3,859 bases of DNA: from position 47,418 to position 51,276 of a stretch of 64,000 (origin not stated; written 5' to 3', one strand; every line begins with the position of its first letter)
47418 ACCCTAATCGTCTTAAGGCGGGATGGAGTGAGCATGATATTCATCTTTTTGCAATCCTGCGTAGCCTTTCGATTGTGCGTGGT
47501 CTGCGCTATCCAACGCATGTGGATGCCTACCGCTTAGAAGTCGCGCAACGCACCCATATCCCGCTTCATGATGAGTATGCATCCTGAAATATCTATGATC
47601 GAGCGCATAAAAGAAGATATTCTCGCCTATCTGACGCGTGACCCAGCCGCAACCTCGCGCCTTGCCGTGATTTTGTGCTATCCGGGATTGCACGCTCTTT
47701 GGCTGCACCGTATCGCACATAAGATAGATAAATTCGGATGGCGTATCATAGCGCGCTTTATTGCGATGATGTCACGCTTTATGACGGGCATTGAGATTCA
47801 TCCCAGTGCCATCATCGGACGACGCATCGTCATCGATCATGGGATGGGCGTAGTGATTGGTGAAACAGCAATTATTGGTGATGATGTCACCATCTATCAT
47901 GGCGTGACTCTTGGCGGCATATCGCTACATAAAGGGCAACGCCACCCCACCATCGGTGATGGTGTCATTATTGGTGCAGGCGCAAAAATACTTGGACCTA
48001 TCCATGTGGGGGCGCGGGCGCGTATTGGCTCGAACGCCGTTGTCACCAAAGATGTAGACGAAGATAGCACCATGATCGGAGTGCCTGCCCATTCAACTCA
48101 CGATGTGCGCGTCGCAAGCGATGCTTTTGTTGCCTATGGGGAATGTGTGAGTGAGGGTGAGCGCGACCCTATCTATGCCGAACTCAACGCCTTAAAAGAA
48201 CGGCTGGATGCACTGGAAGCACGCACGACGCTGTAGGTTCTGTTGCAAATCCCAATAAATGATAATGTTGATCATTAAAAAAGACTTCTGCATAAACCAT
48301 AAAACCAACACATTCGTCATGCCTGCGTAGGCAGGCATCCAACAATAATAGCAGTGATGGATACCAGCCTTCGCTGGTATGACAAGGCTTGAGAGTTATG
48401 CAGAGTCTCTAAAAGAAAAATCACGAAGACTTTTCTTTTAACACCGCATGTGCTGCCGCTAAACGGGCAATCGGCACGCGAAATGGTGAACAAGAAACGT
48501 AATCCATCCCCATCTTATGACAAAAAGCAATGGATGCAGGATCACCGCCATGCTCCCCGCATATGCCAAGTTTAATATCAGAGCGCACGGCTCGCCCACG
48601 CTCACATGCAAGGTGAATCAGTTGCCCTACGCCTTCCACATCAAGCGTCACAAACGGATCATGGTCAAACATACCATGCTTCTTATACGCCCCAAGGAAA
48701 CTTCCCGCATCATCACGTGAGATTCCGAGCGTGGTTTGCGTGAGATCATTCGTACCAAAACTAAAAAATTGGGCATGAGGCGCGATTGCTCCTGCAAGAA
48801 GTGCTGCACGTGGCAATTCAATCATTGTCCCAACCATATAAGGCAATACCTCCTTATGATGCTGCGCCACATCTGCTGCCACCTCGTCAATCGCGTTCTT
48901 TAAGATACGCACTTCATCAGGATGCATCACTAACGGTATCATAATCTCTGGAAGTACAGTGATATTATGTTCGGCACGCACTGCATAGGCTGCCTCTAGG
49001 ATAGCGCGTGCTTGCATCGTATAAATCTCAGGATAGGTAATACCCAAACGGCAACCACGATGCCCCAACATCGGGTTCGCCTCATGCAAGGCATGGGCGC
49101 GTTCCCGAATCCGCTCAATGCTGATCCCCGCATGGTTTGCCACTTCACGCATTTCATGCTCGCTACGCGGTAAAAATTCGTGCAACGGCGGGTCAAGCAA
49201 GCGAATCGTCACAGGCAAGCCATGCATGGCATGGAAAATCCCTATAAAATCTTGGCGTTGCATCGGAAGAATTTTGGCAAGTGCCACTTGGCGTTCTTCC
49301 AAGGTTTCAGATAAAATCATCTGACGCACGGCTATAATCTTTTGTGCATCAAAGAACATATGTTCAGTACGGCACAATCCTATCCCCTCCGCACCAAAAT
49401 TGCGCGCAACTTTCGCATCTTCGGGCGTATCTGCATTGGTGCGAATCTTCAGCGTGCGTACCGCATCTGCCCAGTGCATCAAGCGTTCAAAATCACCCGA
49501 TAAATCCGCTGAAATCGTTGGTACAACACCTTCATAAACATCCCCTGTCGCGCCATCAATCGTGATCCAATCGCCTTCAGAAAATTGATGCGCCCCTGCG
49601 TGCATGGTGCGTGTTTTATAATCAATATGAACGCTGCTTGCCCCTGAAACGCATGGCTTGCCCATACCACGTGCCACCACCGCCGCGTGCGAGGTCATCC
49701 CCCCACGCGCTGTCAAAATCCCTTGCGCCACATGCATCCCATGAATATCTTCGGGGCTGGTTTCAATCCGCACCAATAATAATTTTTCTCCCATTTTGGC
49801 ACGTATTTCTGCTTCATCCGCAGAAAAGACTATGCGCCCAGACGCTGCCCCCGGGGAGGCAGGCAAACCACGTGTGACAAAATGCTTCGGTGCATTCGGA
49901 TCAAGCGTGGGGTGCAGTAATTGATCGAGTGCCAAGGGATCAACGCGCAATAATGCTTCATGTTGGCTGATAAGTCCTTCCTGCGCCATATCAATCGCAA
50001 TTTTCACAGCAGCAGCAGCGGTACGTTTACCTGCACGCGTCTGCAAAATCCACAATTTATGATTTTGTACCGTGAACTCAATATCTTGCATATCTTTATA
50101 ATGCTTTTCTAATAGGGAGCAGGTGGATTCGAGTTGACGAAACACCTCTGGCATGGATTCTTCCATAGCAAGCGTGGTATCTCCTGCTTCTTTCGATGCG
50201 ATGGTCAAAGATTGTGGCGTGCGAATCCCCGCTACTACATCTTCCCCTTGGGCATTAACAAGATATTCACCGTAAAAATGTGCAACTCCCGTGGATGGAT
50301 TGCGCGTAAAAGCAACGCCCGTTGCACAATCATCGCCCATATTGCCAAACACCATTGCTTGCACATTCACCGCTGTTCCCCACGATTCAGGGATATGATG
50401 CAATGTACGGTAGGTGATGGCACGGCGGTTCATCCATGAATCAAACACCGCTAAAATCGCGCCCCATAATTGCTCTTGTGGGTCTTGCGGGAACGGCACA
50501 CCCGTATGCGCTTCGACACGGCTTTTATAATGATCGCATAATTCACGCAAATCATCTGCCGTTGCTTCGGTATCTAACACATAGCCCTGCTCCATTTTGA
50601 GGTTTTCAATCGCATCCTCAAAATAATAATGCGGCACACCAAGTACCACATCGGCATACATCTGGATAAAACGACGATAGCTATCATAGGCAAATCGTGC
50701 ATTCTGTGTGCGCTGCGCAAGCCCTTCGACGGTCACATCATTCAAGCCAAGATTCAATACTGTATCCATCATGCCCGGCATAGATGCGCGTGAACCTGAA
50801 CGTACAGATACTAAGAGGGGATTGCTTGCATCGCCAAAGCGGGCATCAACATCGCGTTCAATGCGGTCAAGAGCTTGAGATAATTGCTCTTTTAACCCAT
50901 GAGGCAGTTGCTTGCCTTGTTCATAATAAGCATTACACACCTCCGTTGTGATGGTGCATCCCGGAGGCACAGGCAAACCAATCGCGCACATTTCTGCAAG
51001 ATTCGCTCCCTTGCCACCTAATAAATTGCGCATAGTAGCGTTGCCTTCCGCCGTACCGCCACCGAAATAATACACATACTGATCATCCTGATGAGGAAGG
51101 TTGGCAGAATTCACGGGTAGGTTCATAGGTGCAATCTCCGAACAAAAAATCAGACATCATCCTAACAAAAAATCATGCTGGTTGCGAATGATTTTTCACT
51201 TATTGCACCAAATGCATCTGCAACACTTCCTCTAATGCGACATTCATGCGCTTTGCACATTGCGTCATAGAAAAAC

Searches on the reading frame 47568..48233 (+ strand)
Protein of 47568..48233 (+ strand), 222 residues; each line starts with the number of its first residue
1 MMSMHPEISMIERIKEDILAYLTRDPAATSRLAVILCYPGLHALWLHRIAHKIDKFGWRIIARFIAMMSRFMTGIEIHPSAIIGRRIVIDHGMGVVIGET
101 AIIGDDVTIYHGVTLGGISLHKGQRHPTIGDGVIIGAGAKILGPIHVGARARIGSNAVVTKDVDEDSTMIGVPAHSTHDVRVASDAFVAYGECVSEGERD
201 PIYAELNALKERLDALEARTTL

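Call 35: find_homologous_proteins(query=window:47568-48233:+, max_evalue=1e-60)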
Query window:47568-48233:+ (222 aa): 1246 proteins with E <= 1e-60 among 8000 candidates; the best 120 are listed.
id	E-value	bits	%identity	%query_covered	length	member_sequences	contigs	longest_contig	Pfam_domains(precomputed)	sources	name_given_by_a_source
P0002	5.4e-135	466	100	96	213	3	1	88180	PF00132.31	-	-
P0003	1.2e-110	386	79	95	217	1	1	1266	PF14602.13,PF00132.31,PF25087.2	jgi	jgi:serine O-acetyltransferase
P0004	3.3e-105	368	77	94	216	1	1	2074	PF14602.13,PF00132.31,PF25087.2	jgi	jgi:serine O-acetyltransferase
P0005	5.6e-80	286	64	95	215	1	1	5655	PF06426.20,PF00132.31,PF25087.2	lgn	-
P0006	1.4e-79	285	63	94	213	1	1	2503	PF00132.31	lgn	-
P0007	1.6e-77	278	61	95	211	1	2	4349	PF00132.31,PF25087.2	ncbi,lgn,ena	-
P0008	3.0e-76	274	59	95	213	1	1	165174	PF00132.31,PF25087.2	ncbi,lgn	-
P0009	4.2e-76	273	60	93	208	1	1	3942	PF00132.31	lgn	-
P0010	1.2e-74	268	60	95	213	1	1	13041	PF00132.31,PF25087.2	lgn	-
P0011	3.4e-74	267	61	94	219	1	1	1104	PF14602.13,PF00132.31,PF25087.2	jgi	jgi:serine O-acetyltransferase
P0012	7.7e-74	266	61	94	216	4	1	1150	PF00132.31,PF25087.2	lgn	-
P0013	1.8e-73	265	59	95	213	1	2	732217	PF00132.31,PF25087.2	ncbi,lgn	-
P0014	4.2e-73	263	60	95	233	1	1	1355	PF00132.31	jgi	-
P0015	5.5e-73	263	59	95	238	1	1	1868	PF06426.20,PF14602.13,PF00132.31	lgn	-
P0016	6.8e-73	263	60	94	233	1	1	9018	PF06426.20,PF00132.31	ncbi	-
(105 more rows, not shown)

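Call 36: list_cluster_members(proteins=[P0002])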
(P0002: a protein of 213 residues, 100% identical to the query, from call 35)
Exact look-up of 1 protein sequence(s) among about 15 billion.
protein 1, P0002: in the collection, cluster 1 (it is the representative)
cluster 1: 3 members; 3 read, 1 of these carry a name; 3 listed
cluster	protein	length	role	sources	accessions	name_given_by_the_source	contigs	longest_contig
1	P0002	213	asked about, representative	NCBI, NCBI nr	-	-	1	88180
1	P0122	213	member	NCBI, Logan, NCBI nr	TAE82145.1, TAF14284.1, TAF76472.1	MAG: serine O-acetyltransferase [Alphaproteobacteria bacterium]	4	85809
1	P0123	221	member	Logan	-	-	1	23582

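Call 37: find_encoding_contigs(protein=P0122, flank=2500, max_places=8)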
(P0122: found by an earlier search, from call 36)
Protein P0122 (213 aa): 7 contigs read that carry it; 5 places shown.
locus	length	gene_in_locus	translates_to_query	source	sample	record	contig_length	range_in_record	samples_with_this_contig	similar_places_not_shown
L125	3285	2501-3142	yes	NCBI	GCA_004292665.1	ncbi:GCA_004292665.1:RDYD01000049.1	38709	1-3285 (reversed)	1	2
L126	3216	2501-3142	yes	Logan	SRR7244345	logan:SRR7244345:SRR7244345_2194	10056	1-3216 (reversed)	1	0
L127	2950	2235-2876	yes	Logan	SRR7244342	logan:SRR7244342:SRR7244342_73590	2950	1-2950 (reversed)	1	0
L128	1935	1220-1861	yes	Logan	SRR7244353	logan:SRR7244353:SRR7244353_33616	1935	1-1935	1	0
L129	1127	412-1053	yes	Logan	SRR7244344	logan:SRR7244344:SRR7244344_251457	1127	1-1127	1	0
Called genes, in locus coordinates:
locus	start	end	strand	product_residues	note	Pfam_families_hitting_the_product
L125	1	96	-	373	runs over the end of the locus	PF00465:Fe-ADH, PF13685:Fe-ADH_2, PF01761:DHQ_synthase, PF24621:DHQS_C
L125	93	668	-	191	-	PF13238:AAA_18, PF01202:SKI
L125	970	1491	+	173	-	PF20531:DUF6746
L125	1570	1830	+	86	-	-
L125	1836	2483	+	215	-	PF13417:GST_N_3, PF13409:GST_N_2, PF04399:Glutaredoxin2_C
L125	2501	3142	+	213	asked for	PF00132:Hexapep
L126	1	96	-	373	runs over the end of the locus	PF00465:Fe-ADH, PF13685:Fe-ADH_2, PF01761:DHQ_synthase, PF24621:DHQS_C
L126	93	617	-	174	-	PF01202:SKI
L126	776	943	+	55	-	-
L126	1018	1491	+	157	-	PF20531:DUF6746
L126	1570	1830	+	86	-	-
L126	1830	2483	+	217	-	PF13417:GST_N_3, PF13409:GST_N_2, PF04399:Glutaredoxin2_C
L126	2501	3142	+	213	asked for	PF00132:Hexapep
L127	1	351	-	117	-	?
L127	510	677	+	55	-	-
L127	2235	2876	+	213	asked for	PF00132:Hexapep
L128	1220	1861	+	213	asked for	PF00132:Hexapep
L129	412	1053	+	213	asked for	PF00132:Hexapep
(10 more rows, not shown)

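Call 38: find_encoding_contigs(protein=P0123, flank=2500, max_places=4)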
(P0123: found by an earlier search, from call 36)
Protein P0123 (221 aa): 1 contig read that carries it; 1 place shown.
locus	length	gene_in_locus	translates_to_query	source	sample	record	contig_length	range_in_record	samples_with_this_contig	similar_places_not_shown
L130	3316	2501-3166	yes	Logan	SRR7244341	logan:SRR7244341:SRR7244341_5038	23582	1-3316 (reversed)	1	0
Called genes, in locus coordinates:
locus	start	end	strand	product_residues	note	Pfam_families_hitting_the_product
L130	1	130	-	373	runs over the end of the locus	PF00465:Fe-ADH, PF13685:Fe-ADH_2, PF01761:DHQ_synthase, PF24621:DHQS_C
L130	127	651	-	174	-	PF01202:SKI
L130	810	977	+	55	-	-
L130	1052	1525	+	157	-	PF20531:DUF6746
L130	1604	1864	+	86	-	-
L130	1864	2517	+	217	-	PF13417:GST_N_3, PF13409:GST_N_2, PF04399:Glutaredoxin2_C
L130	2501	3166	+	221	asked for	PF00132:Hexapep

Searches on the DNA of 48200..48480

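Call 46: search_rna_families(source=window, start=48200, end=48480, threshold=evalue, max_evalue=1)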
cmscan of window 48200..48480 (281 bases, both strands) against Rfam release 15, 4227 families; matches with E-value up to 1: 2.
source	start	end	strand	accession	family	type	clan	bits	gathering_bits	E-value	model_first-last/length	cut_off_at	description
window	48319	48380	+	RF03914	mir-BART21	Gene; miRNA;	-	18.9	70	0.29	1-76/76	no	mir-BART21 microRNA precursor family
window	48309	48387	-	RF04151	MIR4387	Gene; miRNA;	CL00144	18.3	84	0.33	1-109/109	no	MIR4387 microRNA precursor family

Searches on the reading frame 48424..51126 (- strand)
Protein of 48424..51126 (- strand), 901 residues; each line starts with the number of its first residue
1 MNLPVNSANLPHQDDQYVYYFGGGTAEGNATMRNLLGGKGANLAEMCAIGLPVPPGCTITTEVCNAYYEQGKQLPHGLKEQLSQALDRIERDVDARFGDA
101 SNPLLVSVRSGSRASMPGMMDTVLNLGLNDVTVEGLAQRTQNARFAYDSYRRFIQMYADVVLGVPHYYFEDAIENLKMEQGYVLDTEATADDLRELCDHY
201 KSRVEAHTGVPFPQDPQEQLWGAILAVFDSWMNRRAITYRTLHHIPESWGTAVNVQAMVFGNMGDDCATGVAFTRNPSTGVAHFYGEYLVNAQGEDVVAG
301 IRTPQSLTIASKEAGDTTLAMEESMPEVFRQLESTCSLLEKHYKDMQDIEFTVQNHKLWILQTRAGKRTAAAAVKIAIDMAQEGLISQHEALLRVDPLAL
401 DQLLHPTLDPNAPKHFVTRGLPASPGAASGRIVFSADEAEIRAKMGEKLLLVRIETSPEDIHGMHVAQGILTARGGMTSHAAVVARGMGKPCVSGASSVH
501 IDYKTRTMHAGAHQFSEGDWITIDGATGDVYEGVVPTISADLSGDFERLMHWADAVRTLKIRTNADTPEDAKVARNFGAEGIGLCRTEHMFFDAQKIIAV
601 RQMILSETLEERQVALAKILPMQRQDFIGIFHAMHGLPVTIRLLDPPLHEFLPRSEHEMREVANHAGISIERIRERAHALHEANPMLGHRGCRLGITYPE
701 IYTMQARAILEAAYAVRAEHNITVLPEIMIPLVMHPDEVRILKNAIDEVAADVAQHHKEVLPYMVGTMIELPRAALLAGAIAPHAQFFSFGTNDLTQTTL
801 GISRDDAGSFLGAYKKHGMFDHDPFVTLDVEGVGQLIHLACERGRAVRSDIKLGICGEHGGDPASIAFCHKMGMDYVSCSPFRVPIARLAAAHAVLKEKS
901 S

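Call 40: list_cluster_members(proteins=[window:48424-51126:-])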
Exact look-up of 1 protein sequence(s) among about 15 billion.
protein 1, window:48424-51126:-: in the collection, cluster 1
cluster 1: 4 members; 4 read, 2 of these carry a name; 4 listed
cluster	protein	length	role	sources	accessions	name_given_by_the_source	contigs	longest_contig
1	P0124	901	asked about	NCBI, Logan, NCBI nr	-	-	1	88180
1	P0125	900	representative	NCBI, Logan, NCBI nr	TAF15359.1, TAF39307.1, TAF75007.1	MAG: pyruvate, phosphate dikinase [Alphaproteobacteria bacterium]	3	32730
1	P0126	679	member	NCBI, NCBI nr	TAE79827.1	MAG: pyruvate, phosphate dikinase [Alphaproteobacteria bacterium]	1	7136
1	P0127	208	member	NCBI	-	-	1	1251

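Call 41: find_encoding_contigs(protein=P0125, flank=1500, max_places=6)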
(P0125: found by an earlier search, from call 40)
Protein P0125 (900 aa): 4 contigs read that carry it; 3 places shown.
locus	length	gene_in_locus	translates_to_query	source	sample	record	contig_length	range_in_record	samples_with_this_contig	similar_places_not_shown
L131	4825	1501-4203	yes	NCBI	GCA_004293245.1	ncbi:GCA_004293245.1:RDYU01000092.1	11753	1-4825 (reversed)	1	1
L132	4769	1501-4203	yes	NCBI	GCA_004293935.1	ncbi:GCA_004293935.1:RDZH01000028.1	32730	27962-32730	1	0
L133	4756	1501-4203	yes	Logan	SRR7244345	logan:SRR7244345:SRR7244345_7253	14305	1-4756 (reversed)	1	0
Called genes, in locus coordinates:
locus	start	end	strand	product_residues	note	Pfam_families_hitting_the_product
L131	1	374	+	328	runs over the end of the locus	PF02606:LpxK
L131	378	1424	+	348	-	PF20706:GT4-conflict, PF13439:Glyco_transf_4, PF13579:Glyco_trans_4_4 (faint), PF00534:Glycos_transf_1, PF13692:Glyco_trans_1_4, PF13524:Glyco_trans_1_2 (weak)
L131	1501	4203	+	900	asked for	PF01326:PPDK_N, PF00391:PEP-utilizers, PF02896:PEP-utilizers_C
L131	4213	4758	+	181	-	-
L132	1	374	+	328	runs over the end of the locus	PF02606:LpxK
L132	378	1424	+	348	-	PF20706:GT4-conflict, PF13439:Glyco_transf_4, PF13579:Glyco_trans_4_4 (faint), PF00534:Glycos_transf_1, PF13692:Glyco_trans_1_4, PF13524:Glyco_trans_1_2 (weak)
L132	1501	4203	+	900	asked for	PF01326:PPDK_N, PF00391:PEP-utilizers, PF02896:PEP-utilizers_C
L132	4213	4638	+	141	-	-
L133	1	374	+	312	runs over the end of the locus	PF02606:LpxK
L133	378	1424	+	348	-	PF20706:GT4-conflict, PF13439:Glyco_transf_4, PF13579:Glyco_trans_4_4 (faint), PF00534:Glycos_transf_1, PF13692:Glyco_trans_1_4, PF13524:Glyco_trans_1_2 (weak)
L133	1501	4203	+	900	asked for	PF01326:PPDK_N, PF00391:PEP-utilizers, PF02896:PEP-utilizers_C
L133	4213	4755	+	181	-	?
